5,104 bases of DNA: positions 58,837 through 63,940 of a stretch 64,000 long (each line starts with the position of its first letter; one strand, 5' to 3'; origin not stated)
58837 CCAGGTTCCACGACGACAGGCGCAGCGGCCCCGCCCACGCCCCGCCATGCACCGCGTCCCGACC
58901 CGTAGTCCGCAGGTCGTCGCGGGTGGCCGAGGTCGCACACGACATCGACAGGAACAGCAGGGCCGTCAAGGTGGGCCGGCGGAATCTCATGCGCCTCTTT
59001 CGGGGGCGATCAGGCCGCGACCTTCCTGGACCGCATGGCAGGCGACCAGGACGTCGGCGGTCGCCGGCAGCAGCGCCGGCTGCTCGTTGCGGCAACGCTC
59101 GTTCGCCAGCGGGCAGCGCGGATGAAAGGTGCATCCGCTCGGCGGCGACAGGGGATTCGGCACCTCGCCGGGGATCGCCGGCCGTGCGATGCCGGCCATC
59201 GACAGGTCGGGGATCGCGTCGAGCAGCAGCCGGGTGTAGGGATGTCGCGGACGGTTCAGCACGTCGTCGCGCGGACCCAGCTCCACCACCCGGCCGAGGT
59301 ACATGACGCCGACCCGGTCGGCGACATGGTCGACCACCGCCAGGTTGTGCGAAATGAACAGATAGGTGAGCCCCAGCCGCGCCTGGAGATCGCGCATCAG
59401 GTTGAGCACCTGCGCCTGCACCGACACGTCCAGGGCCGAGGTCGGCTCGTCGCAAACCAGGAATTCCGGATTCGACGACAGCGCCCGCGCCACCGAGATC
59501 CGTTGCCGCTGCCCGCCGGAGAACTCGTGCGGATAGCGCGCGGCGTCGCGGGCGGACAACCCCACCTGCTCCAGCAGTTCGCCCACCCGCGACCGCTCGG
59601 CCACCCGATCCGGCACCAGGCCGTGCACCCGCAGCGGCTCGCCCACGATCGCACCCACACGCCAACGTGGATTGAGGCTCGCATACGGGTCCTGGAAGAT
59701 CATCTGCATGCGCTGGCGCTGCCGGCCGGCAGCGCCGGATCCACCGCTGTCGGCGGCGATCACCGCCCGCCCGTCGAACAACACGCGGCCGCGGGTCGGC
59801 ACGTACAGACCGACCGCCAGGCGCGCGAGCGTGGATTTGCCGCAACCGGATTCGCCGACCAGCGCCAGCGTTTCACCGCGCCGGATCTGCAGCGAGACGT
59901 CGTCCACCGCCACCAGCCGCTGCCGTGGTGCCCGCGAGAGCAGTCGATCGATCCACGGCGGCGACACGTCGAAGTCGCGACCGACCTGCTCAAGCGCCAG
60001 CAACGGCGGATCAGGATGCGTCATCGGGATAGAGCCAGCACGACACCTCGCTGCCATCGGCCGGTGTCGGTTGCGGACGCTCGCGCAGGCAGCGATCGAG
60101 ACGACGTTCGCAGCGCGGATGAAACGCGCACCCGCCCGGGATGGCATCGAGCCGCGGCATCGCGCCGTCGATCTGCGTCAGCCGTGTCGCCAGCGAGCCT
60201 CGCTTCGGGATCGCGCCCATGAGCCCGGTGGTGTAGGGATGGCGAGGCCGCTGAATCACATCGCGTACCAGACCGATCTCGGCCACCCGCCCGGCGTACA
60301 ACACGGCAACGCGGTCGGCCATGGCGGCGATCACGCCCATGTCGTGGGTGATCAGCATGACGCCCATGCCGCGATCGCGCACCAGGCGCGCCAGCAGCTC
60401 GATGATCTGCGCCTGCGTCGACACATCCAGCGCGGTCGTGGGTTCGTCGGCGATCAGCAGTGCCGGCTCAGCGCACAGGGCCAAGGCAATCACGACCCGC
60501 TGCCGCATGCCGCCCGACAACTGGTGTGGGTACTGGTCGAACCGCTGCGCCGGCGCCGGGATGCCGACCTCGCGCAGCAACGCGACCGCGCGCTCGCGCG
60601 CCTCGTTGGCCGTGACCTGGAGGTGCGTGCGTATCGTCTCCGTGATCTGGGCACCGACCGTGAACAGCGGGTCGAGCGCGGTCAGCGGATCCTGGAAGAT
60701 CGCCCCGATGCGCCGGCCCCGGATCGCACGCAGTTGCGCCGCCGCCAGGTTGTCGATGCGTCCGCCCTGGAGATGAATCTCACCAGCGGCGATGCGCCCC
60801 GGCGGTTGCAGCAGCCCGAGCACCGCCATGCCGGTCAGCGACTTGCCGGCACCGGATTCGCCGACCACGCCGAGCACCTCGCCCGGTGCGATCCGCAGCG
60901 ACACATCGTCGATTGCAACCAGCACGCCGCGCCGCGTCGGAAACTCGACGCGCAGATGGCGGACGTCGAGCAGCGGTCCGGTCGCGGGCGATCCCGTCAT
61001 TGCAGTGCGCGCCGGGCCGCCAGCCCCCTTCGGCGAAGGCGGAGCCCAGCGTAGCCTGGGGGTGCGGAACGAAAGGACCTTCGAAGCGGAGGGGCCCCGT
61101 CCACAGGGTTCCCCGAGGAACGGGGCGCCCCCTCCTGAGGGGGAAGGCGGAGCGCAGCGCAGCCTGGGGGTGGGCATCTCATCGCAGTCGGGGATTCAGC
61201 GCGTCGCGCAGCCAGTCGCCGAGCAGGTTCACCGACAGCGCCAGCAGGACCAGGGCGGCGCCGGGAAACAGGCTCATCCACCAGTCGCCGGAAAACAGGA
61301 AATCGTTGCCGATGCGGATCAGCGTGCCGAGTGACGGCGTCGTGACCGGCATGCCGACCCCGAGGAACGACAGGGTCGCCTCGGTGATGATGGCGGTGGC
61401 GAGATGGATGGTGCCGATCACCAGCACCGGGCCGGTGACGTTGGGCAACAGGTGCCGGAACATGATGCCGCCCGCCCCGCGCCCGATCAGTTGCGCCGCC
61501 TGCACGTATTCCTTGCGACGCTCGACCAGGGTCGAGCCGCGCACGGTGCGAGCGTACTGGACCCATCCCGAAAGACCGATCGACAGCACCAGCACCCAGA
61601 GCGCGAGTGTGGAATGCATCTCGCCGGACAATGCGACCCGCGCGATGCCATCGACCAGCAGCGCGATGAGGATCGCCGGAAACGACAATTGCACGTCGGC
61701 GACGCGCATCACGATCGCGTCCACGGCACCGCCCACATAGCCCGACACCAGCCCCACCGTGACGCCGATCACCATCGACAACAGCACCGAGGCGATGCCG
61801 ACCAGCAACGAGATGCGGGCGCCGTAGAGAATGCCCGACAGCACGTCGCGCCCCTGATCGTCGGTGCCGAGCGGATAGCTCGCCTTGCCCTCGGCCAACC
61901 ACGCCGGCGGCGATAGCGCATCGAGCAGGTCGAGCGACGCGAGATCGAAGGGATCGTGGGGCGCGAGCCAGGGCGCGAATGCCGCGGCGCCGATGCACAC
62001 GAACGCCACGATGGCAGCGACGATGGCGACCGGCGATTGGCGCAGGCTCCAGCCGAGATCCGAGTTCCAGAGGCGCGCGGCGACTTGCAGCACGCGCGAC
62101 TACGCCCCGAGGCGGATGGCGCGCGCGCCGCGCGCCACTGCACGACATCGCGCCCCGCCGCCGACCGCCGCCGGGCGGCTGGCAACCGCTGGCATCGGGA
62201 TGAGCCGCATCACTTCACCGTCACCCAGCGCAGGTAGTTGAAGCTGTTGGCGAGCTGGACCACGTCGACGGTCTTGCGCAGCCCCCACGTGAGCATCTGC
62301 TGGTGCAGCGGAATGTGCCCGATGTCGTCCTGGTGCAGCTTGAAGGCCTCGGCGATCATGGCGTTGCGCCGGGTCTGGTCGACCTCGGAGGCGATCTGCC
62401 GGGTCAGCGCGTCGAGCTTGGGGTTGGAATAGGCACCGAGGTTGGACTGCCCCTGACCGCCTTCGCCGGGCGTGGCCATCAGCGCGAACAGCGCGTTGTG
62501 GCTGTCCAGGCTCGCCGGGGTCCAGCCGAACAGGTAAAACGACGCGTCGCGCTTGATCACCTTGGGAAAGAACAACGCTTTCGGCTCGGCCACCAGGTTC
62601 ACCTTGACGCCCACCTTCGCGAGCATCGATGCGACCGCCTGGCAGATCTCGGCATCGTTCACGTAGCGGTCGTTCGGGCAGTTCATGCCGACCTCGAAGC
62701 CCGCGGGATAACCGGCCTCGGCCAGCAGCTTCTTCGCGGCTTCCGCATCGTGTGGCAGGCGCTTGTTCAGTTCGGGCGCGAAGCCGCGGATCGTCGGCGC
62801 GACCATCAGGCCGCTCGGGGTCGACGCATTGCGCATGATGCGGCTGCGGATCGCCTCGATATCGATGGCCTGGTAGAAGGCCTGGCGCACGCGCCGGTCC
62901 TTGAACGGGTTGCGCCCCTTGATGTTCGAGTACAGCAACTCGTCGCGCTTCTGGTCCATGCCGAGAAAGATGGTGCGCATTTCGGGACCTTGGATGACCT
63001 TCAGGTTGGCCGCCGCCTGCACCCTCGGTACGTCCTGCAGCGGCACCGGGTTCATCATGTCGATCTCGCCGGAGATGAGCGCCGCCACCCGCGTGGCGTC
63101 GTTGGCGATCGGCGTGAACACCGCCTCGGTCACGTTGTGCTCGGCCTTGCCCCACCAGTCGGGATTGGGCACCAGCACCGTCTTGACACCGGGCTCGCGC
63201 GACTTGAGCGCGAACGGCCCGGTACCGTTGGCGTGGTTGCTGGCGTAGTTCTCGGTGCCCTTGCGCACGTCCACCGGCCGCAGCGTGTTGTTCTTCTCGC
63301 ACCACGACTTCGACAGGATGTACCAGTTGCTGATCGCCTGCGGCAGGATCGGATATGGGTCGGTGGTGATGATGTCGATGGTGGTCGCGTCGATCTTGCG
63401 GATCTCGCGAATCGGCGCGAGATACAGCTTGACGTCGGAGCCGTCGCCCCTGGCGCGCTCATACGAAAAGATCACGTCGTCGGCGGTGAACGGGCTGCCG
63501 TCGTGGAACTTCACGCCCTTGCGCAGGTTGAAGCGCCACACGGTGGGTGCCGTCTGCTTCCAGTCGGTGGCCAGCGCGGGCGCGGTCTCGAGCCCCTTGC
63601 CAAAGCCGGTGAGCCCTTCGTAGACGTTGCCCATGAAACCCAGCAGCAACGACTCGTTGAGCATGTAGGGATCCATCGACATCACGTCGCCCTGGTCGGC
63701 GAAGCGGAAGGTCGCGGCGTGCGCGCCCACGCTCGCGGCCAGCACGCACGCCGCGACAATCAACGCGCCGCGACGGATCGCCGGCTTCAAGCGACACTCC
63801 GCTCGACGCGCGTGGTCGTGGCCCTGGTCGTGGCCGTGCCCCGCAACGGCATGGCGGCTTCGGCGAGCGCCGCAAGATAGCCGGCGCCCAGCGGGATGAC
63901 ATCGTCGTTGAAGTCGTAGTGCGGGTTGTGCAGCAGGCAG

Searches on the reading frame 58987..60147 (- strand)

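Call 69: search_protein_families(library=pfam, proteins=[window:58987-60147:-], max_evalue=0.00001)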
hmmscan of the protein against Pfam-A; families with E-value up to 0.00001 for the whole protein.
window:58987-60147:- (386 aa): 2 families
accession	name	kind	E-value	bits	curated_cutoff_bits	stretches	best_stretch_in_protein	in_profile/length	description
PF00005.33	ABC_tran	-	7.7e-32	111.2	25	1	82-237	2-137/137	ABC transporter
PF08352.17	oligo_HPY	-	2.9e-21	76.1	27.1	1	288-352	1-65/65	Oligopeptide/dipeptide transporter, C-terminal region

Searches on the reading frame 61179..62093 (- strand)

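Call 69: search_protein_families(library=pfam, proteins=[window:61179-62093:-], max_evalue=0.00001)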
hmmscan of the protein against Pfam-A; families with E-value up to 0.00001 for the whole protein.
window:61179-62093:- (304 aa): 2 families
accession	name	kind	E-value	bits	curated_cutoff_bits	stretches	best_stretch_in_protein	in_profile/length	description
PF00528.27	BPD_transp_1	-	2.7e-23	83.1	26.4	1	110-304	1-183/184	Binding-protein-dependent transport system inner membrane component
PF12911.12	OppC_N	-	2.3e-06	27.8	23.9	1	15-50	8-43/53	N-terminal TM domain of oligopeptide transport permease C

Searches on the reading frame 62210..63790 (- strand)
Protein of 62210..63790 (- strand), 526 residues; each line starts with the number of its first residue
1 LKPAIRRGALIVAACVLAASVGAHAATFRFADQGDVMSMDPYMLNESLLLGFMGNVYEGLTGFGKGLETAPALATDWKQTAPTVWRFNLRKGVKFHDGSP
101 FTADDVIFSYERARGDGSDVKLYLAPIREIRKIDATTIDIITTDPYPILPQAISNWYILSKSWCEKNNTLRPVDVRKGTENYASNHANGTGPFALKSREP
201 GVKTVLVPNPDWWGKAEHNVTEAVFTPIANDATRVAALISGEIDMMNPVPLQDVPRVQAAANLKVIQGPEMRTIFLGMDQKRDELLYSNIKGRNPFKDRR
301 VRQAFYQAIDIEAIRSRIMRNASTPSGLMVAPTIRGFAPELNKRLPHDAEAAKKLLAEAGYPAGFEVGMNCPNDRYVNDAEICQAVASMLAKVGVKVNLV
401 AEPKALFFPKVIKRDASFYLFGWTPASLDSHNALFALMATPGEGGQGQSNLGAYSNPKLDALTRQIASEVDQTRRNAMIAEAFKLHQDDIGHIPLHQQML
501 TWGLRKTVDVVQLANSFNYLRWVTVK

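Call 34: search_protein_families(library=pfam, proteins=[window:62210-63790:-], max_evalue=0.00001)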
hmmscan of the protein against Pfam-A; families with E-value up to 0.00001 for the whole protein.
window:62210-63790:- (526 aa): 1 family
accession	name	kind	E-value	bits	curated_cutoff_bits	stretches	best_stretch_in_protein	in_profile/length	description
PF00496.27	SBP_bac_5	-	1.1e-86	291.7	32.4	1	70-439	3-362/368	Bacterial extracellular solute-binding proteins, family 5 Middle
